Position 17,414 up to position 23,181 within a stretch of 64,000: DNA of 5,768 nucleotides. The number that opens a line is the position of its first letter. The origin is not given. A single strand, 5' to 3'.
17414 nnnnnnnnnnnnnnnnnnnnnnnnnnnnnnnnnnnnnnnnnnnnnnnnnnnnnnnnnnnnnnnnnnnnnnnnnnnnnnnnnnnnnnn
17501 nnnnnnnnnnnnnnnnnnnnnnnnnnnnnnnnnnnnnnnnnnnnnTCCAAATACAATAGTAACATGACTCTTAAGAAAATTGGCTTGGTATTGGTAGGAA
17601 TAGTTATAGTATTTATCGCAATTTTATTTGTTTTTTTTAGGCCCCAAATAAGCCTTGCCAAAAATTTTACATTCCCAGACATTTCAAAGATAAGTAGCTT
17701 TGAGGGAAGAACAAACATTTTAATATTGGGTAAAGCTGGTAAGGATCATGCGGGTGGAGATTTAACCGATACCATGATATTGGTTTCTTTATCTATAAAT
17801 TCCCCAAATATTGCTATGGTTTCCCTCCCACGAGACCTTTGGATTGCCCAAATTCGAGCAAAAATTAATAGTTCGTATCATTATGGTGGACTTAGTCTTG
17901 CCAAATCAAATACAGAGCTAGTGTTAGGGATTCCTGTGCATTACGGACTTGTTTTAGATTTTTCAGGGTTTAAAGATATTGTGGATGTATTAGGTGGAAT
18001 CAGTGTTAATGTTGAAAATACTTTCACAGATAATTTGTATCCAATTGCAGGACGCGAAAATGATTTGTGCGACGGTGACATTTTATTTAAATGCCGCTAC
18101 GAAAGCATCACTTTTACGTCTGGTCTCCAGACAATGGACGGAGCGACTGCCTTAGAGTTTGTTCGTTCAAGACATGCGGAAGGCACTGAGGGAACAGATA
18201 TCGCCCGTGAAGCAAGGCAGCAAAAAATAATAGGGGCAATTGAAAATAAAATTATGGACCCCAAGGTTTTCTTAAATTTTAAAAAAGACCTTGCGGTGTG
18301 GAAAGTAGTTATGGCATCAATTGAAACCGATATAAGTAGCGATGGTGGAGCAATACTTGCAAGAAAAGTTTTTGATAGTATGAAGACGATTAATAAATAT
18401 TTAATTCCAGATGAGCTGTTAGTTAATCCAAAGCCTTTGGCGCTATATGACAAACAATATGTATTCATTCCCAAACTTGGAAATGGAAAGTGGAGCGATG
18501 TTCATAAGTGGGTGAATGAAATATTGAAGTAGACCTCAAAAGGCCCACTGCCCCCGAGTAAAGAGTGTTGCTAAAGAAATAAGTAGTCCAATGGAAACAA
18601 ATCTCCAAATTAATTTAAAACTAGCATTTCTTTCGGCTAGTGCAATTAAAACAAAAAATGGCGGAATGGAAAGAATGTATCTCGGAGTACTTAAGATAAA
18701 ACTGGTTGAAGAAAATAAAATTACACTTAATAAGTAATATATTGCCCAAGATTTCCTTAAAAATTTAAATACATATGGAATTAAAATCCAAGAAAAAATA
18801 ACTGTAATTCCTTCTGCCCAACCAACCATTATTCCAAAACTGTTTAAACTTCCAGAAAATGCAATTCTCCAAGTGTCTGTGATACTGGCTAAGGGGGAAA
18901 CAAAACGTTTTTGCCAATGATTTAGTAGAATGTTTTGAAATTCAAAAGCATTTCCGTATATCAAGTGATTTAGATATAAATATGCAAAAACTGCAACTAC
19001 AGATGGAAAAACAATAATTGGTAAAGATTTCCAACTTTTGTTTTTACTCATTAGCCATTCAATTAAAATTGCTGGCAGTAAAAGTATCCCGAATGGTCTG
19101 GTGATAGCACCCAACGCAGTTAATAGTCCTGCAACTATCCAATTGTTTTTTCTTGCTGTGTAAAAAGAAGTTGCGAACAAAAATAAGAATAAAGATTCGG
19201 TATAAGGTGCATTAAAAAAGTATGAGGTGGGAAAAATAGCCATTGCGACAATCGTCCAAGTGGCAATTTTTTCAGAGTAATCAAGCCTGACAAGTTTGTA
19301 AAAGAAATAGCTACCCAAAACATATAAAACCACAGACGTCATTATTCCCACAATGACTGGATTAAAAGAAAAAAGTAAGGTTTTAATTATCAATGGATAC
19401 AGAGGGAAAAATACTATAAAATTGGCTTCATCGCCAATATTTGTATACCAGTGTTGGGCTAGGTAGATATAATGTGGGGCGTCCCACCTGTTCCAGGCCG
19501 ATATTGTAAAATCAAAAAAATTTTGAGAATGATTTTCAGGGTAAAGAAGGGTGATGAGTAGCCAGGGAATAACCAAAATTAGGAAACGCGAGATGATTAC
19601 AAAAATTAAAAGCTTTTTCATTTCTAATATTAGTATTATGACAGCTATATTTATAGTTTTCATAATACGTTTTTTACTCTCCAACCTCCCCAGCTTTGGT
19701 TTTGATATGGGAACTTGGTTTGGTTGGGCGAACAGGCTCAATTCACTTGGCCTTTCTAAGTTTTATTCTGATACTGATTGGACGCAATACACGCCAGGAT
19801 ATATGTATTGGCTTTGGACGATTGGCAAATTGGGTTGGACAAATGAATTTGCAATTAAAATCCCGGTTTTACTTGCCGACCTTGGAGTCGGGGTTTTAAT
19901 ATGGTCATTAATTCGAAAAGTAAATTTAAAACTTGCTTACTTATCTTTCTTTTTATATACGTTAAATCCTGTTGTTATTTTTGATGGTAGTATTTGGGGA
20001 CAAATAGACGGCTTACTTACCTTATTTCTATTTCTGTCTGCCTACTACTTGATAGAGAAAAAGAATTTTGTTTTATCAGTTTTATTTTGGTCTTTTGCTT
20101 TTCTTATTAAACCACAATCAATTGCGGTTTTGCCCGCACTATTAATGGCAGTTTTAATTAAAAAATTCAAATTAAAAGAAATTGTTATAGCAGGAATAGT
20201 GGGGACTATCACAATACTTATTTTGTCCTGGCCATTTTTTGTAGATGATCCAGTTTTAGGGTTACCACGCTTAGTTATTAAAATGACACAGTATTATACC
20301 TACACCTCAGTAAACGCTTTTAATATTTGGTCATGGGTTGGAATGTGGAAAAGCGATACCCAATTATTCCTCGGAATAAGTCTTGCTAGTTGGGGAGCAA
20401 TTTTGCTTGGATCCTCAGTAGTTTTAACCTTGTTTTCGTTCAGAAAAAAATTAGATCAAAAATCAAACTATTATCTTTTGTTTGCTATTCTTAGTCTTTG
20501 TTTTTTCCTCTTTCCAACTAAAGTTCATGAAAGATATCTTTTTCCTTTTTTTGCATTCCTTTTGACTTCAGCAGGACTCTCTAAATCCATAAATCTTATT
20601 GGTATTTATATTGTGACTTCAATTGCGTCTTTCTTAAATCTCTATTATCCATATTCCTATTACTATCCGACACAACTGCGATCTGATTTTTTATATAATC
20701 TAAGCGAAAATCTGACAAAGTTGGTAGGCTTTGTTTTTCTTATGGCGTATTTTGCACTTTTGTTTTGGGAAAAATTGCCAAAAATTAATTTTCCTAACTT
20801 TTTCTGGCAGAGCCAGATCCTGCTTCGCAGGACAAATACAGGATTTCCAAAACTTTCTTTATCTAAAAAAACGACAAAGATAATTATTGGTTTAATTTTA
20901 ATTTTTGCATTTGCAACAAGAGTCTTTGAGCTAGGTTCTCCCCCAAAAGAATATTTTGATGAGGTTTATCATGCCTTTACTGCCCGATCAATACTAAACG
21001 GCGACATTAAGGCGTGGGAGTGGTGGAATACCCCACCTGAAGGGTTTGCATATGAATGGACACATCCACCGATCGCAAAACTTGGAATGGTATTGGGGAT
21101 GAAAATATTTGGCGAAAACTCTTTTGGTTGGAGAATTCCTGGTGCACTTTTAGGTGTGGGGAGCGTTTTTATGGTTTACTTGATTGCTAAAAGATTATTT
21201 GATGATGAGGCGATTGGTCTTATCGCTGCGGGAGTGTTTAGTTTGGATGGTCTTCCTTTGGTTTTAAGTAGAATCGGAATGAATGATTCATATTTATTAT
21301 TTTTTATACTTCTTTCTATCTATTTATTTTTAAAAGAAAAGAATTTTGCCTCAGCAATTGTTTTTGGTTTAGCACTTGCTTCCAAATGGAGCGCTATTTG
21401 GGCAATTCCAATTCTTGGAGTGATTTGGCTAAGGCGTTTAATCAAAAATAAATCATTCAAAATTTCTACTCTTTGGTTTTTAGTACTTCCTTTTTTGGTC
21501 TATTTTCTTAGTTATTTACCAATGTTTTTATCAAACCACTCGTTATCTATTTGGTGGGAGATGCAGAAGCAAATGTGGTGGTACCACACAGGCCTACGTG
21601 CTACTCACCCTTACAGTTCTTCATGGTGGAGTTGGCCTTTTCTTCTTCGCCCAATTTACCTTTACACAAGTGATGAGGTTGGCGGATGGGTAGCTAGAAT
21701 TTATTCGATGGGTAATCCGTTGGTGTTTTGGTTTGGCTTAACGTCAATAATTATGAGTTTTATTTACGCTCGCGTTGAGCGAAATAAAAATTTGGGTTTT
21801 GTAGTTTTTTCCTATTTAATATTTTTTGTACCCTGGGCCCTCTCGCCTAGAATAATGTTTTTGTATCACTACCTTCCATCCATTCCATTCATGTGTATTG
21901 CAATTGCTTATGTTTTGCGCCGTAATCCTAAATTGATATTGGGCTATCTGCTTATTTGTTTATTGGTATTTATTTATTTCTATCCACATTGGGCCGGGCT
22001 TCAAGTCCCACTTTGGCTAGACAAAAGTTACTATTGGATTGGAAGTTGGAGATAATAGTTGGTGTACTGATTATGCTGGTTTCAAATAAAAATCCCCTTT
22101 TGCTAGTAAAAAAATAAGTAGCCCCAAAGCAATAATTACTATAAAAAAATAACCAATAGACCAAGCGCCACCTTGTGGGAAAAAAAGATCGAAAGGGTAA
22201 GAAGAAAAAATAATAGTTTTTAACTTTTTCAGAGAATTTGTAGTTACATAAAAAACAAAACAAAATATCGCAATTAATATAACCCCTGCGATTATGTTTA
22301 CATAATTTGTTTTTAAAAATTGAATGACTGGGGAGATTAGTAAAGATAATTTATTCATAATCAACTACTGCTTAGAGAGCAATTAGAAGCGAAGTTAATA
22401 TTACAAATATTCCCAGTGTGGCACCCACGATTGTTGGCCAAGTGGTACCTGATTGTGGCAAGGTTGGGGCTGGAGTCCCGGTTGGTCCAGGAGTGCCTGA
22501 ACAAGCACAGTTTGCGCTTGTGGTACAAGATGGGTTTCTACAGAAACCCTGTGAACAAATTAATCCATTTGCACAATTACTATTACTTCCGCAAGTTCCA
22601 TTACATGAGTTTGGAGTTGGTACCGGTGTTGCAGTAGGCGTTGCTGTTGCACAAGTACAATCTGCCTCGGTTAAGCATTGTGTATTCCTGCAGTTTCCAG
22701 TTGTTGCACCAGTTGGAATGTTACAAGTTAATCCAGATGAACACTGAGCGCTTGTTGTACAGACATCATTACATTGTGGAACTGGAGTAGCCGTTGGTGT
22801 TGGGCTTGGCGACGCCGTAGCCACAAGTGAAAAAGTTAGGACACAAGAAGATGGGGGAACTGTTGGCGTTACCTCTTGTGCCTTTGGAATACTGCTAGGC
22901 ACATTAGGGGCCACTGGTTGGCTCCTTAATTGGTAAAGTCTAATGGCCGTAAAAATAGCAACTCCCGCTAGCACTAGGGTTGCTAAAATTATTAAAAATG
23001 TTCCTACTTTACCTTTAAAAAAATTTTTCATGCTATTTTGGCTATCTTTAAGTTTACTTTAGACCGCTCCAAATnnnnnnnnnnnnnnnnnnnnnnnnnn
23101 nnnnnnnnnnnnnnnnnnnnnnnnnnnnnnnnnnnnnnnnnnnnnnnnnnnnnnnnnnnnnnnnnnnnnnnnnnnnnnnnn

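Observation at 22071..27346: Seven-gene operon coupling PilN/PilO-like pilus assembly proteins to an Fn3 surface protein and two hyper-cysteine-rich secreted/anchored proteins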

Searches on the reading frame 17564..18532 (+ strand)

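Call 8: search_protein_families(library=pfam, proteins=[window:17564-18532:+], max_evalue=0.001)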
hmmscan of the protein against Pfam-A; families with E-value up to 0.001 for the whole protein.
window:17564-18532:+ (322 aa): 1 family
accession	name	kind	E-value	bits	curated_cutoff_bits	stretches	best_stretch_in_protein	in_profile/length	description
PF03816.19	LytR_cpsA_psr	-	1.9e-31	109.7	24.6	1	68-230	2-148/150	LytR_cpsA_psr family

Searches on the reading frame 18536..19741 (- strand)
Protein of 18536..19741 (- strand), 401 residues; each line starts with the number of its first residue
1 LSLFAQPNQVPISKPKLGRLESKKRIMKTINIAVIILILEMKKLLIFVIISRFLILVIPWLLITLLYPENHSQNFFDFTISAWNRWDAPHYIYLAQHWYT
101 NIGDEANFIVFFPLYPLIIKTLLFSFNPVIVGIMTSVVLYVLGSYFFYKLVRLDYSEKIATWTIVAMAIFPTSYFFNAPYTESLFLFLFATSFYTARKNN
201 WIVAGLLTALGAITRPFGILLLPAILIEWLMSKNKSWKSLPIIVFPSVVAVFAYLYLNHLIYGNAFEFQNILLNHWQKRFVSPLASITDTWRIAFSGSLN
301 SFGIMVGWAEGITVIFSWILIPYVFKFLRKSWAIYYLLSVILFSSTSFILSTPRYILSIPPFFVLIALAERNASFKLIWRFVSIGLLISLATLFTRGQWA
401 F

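Call 8: search_protein_families(library=pfam, proteins=[window:18536-19741:-], max_evalue=0.001)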
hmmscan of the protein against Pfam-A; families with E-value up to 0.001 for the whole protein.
window:18536-19741:- (401 aa): 1 family
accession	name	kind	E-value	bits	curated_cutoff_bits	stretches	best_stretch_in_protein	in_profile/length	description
PF13231.12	PMT_2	-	1.5e-06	28.9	26.1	1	121-251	14-149/160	Dolichyl-phosphate-mannose-protein mannosyltransferase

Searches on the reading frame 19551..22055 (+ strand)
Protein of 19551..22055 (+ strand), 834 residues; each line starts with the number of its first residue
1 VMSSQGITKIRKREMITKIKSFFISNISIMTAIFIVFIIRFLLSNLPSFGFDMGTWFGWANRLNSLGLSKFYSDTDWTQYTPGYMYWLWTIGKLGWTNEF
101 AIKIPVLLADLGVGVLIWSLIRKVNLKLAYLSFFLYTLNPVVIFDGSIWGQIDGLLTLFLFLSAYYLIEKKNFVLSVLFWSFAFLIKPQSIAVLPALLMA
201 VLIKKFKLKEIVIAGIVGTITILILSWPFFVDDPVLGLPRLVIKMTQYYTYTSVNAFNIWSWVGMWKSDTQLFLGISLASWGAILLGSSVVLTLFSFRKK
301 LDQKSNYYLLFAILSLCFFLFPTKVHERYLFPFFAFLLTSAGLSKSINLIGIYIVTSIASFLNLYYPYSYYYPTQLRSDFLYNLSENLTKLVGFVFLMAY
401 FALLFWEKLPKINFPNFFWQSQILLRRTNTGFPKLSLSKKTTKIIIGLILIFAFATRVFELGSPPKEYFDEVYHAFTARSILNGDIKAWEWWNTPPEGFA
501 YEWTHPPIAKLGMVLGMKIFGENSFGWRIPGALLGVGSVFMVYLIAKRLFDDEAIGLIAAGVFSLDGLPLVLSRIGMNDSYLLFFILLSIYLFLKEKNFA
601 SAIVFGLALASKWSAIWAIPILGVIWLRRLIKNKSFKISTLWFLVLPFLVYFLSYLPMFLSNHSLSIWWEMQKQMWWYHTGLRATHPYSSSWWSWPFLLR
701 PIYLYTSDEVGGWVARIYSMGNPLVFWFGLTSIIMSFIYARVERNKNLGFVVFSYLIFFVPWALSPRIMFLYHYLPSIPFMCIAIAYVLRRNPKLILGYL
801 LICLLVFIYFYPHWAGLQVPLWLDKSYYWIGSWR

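Call 8: search_protein_families(library=pfam, proteins=[window:19551-22055:+], max_evalue=0.001)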
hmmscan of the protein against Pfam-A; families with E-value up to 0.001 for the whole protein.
window:19551-22055:+ (834 aa): 3 families
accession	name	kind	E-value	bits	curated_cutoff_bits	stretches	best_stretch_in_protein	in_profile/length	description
PF13231.12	PMT_2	-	5e-20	72.8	26.1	2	505-645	2-152/160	Dolichyl-phosphate-mannose-protein mannosyltransferase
PF16192.10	PMT_4TMC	-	6.3e-19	68.7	32.4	1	666-825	3-194/202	C-terminal four TMM region of protein-O-mannosyltransferase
PF02366.24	PMT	-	3.4e-14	53.4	22.7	1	449-654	3-236/245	Dolichyl-phosphate-mannose-protein mannosyltransferase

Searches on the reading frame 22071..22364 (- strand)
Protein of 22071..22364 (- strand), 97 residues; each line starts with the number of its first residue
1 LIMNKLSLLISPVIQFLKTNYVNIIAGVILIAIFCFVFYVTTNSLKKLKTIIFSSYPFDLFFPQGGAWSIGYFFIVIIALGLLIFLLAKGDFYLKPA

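Call 3: search_protein_families(library=pfam, proteins=[window:22071-22364:-], max_evalue=1)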
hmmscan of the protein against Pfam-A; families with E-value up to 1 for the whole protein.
window:22071-22364:- (97 aa): 0 families

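Call 24: search_protein_families(library=ncbifam, proteins=[window:22071-22364:-], max_evalue=1)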
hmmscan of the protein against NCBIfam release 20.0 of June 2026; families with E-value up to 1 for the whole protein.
window:22071-22364:- (97 aa): 1 family
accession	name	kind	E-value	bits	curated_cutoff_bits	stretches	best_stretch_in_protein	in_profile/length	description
NF033218.1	anchor_AmaP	equivalog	0.78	9.5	55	0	24-86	10-63/166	alkaline shock response membrane anchor protein AmaP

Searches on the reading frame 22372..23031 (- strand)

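Call 3: search_protein_families(library=pfam, proteins=[window:22372-23031:-], max_evalue=1)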
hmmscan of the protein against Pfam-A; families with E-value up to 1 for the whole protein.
window:22372-23031:- (219 aa): 1 family
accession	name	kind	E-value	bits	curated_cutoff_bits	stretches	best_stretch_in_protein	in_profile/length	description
PF17307.7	Smim3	-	0.088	12.9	25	1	13-41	25-56/60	Small integral membrane protein 3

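Call 24: search_protein_families(library=ncbifam, proteins=[window:22372-23031:-], max_evalue=1)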
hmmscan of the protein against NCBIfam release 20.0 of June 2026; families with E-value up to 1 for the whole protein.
window:22372-23031:- (219 aa): 0 families
